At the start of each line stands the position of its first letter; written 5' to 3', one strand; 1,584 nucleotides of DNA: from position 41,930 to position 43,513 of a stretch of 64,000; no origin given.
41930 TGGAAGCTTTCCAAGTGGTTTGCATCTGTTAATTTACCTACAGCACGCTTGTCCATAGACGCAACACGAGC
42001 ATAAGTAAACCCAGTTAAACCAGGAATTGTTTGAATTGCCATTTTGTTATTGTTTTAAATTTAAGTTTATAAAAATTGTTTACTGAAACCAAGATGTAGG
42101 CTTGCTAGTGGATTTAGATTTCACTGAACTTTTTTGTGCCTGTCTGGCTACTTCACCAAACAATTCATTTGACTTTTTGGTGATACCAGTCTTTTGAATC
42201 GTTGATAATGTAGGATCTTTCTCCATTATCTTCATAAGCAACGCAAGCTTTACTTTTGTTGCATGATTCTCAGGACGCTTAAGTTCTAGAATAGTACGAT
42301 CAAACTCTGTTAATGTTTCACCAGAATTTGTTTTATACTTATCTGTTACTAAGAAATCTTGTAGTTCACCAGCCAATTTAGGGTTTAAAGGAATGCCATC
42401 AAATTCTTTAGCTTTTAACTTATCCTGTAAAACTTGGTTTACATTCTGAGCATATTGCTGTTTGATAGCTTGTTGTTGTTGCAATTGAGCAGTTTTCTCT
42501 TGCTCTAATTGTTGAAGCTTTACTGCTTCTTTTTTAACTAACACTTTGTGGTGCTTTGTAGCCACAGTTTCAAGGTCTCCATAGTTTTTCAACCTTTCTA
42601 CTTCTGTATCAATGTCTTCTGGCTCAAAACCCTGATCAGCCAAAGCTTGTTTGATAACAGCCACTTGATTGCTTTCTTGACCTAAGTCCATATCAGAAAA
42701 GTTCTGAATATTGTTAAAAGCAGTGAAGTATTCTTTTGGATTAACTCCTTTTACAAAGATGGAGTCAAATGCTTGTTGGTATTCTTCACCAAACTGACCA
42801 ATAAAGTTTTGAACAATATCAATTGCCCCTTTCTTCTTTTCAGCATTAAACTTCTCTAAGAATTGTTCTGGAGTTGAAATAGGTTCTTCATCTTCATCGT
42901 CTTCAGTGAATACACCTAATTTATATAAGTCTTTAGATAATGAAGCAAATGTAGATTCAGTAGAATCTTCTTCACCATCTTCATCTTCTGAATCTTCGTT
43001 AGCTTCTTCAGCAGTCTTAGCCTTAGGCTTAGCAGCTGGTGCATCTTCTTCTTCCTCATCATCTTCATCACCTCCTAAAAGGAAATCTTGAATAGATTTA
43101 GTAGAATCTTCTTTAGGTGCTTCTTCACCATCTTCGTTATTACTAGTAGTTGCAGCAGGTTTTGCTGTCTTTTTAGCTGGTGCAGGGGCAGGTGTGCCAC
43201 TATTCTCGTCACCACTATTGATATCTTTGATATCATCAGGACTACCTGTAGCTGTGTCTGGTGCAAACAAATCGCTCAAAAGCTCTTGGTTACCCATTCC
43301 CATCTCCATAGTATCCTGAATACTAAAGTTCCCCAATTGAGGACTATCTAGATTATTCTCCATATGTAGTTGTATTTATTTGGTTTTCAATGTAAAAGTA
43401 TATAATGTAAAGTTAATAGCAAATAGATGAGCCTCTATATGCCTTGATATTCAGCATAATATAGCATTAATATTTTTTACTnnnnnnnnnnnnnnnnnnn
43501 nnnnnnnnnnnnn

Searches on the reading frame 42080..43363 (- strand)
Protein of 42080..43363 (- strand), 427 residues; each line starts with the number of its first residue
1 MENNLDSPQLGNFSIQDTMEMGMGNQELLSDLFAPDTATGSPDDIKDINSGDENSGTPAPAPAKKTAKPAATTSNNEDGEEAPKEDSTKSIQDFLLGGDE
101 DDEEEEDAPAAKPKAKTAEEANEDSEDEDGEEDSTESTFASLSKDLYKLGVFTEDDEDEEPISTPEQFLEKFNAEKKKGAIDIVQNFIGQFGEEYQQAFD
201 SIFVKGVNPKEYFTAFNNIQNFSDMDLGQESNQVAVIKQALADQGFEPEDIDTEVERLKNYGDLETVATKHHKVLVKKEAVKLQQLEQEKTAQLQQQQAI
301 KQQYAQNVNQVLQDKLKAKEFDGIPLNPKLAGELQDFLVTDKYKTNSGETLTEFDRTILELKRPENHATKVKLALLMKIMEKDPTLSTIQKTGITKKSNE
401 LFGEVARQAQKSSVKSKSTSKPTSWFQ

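Call 30: search_protein_families(library=phrogs, proteins=[window:42080-43363:-], max_evalue=0.00001)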
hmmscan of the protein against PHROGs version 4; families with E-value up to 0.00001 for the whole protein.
window:42080-43363:- (427 aa): 1 family
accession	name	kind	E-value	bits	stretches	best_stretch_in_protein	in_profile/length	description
phrog_16294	-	unknown function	5.4e-08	33.4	1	223-407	181-357/381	-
